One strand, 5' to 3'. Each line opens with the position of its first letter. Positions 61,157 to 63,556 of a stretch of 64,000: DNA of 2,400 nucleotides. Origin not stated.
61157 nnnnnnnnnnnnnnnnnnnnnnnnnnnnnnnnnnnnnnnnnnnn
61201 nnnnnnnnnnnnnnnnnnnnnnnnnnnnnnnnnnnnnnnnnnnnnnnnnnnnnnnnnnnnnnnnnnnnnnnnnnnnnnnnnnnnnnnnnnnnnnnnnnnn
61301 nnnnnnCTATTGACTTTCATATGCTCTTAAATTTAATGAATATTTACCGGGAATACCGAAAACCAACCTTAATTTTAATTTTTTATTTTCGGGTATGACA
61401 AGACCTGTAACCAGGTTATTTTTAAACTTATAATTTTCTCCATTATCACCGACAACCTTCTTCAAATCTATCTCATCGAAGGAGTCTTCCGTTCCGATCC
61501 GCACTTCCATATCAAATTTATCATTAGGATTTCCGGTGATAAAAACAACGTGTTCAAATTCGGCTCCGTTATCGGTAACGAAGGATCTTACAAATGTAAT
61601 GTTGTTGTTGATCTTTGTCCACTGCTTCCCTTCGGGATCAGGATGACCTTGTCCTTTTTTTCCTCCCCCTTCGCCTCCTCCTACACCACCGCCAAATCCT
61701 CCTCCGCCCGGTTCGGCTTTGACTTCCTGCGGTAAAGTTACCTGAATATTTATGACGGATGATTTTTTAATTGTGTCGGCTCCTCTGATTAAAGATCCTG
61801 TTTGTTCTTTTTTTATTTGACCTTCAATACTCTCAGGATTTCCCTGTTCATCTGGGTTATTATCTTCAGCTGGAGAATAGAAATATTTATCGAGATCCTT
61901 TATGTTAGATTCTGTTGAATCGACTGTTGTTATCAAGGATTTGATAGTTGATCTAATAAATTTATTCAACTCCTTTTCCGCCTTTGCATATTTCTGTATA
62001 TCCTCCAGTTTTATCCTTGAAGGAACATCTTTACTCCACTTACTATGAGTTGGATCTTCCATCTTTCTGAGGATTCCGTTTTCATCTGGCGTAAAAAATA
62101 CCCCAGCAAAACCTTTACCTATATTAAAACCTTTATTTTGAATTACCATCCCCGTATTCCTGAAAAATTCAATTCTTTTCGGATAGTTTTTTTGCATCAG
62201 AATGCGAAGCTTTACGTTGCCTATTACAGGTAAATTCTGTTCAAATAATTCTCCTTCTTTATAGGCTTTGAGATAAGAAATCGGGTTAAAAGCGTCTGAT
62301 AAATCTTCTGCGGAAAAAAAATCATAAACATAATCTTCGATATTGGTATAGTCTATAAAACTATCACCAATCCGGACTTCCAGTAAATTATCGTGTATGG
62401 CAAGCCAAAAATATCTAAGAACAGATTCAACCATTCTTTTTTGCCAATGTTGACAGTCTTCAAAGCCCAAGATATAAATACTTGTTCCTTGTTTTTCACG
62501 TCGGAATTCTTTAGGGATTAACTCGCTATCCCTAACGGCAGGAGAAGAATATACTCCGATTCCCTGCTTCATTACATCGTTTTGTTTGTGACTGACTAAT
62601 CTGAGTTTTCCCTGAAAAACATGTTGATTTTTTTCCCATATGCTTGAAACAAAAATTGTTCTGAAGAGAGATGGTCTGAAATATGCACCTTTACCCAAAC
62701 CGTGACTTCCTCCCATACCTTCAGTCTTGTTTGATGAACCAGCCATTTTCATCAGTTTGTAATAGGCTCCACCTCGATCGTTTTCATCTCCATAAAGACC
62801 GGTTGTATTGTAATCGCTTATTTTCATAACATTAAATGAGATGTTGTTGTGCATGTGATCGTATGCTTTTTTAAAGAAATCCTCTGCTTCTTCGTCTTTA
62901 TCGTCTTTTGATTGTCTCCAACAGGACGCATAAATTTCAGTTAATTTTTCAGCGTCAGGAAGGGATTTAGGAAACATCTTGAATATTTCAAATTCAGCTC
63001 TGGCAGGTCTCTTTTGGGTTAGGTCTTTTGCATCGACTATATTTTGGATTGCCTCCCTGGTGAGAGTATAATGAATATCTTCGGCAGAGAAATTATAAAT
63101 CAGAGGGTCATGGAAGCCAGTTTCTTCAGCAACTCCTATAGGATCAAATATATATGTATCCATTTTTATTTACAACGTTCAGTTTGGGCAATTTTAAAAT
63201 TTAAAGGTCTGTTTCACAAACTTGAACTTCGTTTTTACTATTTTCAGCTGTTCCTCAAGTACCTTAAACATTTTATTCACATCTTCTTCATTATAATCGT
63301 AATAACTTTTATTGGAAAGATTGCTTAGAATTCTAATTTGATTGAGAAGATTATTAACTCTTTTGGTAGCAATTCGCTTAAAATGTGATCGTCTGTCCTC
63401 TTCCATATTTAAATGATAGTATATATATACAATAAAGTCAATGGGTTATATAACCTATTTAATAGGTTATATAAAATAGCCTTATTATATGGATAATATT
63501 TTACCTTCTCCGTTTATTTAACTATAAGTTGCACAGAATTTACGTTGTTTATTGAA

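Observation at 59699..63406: Uncharacterised four-gene module (small helical protein, GHKL ATPase, two unknowns) translationally chained to an HpaII-like R-M pair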

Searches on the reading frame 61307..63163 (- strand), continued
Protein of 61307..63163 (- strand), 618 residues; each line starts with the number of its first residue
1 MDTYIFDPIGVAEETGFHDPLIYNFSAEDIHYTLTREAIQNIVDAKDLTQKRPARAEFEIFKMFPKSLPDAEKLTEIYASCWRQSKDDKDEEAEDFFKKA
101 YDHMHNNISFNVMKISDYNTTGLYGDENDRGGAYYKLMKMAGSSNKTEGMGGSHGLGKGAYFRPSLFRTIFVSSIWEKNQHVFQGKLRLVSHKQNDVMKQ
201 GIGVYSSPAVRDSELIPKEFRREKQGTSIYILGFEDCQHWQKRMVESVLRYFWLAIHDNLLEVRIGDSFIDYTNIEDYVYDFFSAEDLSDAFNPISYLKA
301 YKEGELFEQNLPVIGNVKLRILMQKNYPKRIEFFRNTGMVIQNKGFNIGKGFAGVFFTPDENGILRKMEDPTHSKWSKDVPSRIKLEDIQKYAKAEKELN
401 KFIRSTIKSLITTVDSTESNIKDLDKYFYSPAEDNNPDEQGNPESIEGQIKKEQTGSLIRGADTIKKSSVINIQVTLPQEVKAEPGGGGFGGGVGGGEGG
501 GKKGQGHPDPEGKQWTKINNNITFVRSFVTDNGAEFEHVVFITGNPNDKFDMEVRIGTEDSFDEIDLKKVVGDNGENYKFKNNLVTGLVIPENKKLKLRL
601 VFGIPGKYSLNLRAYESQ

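Call 91: search_protein_families(library=pfam, proteins=[L032:2342-3274:-, L032:3256-4452:-, L032:5185-5583:+, L032:9691-10614:+, L033:5485-5727:+, L026:12072-12464:-, L026:14105-14644:-, L028:7688-7894:+, L023:2071-2622:+], max_evalue=0.01)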
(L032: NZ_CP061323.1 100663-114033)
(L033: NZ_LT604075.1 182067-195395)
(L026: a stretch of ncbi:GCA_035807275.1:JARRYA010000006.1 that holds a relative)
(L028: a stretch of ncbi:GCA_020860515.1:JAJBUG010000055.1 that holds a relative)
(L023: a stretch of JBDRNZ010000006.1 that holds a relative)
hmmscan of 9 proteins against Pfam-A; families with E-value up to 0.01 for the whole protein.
L032:2342-3274:- (310 aa): 2 families
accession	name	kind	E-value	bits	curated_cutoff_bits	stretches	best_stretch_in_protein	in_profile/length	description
PF02086.21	MethyltransfD12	-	8.4e-35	121.1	22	1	12-269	1-243/253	D12 class N6 adenine-specific DNA methyltransferase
PF09432.15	THP2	-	0.0084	16.6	28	0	230-273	59-105/129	Tho complex subunit THP2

L032:3256-4452:- (398 aa): 1 family
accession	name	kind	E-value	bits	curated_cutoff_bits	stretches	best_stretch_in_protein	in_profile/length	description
PF02086.21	MethyltransfD12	-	9.7e-31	107.8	22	1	75-339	1-244/253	D12 class N6 adenine-specific DNA methyltransferase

L032:5185-5583:+ (132 aa): 1 family
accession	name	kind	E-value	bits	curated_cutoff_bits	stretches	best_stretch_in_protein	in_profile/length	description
PF11457.13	DUF3021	-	0.0004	21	24.7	1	1-118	1-130/130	Protein of unknown function (DUF3021)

L032:9691-10614:+ (307 aa): 2 families
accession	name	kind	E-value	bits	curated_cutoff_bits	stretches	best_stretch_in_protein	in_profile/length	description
PF02384.22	N6_Mtase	-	3.8e-84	283.1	20.4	1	1-252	55-310/311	N-6 DNA Methylase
PF07669.17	Eco57I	-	2e-06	28.4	25.3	1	60-162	69-170/171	Eco57I restriction-modification methylase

L033:5485-5727:+ (80 aa): 0 families

L026:12072-12464:- (130 aa): 2 families
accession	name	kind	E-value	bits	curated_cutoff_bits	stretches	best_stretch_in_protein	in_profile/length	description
PF20731.2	RE_NgoFVII_C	-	3.5e-05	24.3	23.8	1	11-106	20-102/131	NgoFVII C-terminal B3-like DNA-binding domain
PF14250.11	AbrB-like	-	0.0032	18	25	0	87-118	31-62/70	AbrB-like transcriptional regulator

L026:14105-14644:- (179 aa): 0 families

L028:7688-7894:+ (68 aa): 0 families

L023:2071-2622:+ (183 aa): 0 families

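Call 92: search_protein_families(library=padloc, proteins=[L011:7027-7950:+, L030:377-1711:+, L028:11639-12343:+, L028:12373-12951:+, L032:5926-7893:+, L026:8001-9857:+], max_evalue=0.001)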
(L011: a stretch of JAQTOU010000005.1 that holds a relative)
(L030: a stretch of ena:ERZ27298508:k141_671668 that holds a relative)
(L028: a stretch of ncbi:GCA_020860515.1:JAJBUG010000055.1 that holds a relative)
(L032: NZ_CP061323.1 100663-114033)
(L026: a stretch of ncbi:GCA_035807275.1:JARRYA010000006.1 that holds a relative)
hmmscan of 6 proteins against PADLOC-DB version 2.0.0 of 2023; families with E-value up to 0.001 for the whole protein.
L011:7027-7950:+ (307 aa): 7 families
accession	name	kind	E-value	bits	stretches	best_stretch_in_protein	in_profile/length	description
PDLC03478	REase_II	-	7.9e-12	43.4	1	191-305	46-159/219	Type II restriction enzyme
PDLC03656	mREase_IV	-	3.4e-06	25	1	247-305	198-256/277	Type IV methyl-directed restriction enzyme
PDLC00643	ZorE2|ZorE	-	1e-05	23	1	247-304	209-261/282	HNH endonuclease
PDLC00642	ZorE2|ZorE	-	2e-05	22.2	1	250-304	210-258/283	HNH endonuclease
PDLC02859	DpdF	-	3.4e-05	20.5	1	248-305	2-53/545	DpdF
PDLC00644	ZorE2|ZorE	-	4.4e-05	21.3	1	249-305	187-242/267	HNH endonuclease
PDLC00645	ZorE2|ZorE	-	0.00013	19.1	1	247-304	203-254/375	HNH endonuclease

L030:377-1711:+ (444 aa): 0 families

L028:11639-12343:+ (234 aa): 0 families

L028:12373-12951:+ (192 aa): 0 families

L032:5926-7893:+ (655 aa): 1 family
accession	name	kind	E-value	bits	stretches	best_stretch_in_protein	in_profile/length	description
PDLC04582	PDC-M33A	-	6.9e-162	538.3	1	15-652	3-625/627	-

L026:8001-9857:+ (618 aa): 1 family
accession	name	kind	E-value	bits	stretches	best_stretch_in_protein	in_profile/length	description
PDLC04582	PDC-M33A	-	3.9e-152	506.1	1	1-617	1-625/627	-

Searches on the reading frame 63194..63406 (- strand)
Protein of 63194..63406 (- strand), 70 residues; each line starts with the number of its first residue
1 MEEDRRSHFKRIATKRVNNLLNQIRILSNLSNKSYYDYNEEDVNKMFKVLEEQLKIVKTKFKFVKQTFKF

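Call 3: search_protein_families(library=pfam, proteins=[window:63194-63406:-], max_evalue=0.1)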
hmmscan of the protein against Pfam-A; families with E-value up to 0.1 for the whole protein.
window:63194-63406:- (70 aa): 4 families
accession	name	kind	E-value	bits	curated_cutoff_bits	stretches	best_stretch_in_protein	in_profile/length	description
PF00043.30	GST_C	-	0.027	15.1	20.7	1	32-59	20-45/93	Glutathione S-transferase, C-terminal domain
PF23153.1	Aip3p_Bud6_N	-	0.028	15.1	27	1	15-64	2-52/109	Aip3p/Bud6 N-terminal domain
PF18172.6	LepB_GAP_N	-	0.033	14.5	27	1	6-69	128-188/188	LepB GAP domain N-terminal subdomain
PF13643.11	DUF4145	-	0.065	13.7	23.1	1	10-51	47-88/88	Domain of unknown function (DUF4145)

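Call 4: search_protein_families(library=ncbifam, proteins=[window:63194-63406:-], max_evalue=0.1)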
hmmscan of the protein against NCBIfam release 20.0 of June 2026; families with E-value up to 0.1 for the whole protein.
window:63194-63406:- (70 aa): 3 families
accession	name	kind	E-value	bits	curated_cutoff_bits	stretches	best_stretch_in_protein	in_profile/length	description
NF004602.0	PRK05932.2-4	equivalog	0.00085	18.3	506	1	24-65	104-145/416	RNA polymerase factor sigma-54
NF008235.0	PRK11006.1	equivalog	0.037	12.9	390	1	6-58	242-295/431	phosphate regulon sensor histidine kinase PhoR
NF011465.1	PRK14886.1-1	equivalog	0.062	13.3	40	1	16-61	106-148/162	KEOPS complex subunit Cgi121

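Call 5: search_protein_families(library=padloc, proteins=[window:63194-63406:-], max_evalue=0.1)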
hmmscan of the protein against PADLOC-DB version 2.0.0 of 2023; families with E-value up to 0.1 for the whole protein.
window:63194-63406:- (70 aa): 0 families

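Call 9: search_protein_families(library=phrogs, proteins=[window:63194-63406:-], max_evalue=0.1)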
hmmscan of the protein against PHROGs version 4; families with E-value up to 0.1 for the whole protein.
window:63194-63406:- (70 aa): 2 families
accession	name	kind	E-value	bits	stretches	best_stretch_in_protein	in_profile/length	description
phrog_35258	-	unknown function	0.00021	22.9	1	4-62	24-83/113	-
phrog_10201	-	unknown function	0.024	15.6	1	23-58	27-64/65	-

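Call 56: search_protein_families(library=pfam, alignment_id=A6, max_evalue=0.05)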
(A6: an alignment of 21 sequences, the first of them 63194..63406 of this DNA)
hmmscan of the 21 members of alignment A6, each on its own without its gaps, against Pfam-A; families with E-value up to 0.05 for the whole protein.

A. member 1, window:63194-63406:- (70 aa): 3 families
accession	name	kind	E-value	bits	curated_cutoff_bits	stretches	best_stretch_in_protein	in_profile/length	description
PF00043.30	GST_C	-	0.027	15.1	20.7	1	32-59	20-45/93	Glutathione S-transferase, C-terminal domain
PF23153.1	Aip3p_Bud6_N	-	0.028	15.1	27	1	15-64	2-52/109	Aip3p/Bud6 N-terminal domain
PF18172.6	LepB_GAP_N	-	0.033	14.5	27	1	6-69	128-188/188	LepB GAP domain N-terminal subdomain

B. families by the number of members that match (of 21 scanned): 7 families
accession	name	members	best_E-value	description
PF06424.17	PRP1_N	4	0.00054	PRP1 splicing factor, N-terminal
PF13643.11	DUF4145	1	0.018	Domain of unknown function (DUF4145)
PF12965.13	DUF3854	1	0.023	Domain of unknown function (DUF3854)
PF01322.25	Cytochrom_C_2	1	0.024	Cytochrome C'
PF00043.30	GST_C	1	0.027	Glutathione S-transferase, C-terminal domain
PF23153.1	Aip3p_Bud6_N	1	0.028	Aip3p/Bud6 N-terminal domain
PF18172.6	LepB_GAP_N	1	0.033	LepB GAP domain N-terminal subdomain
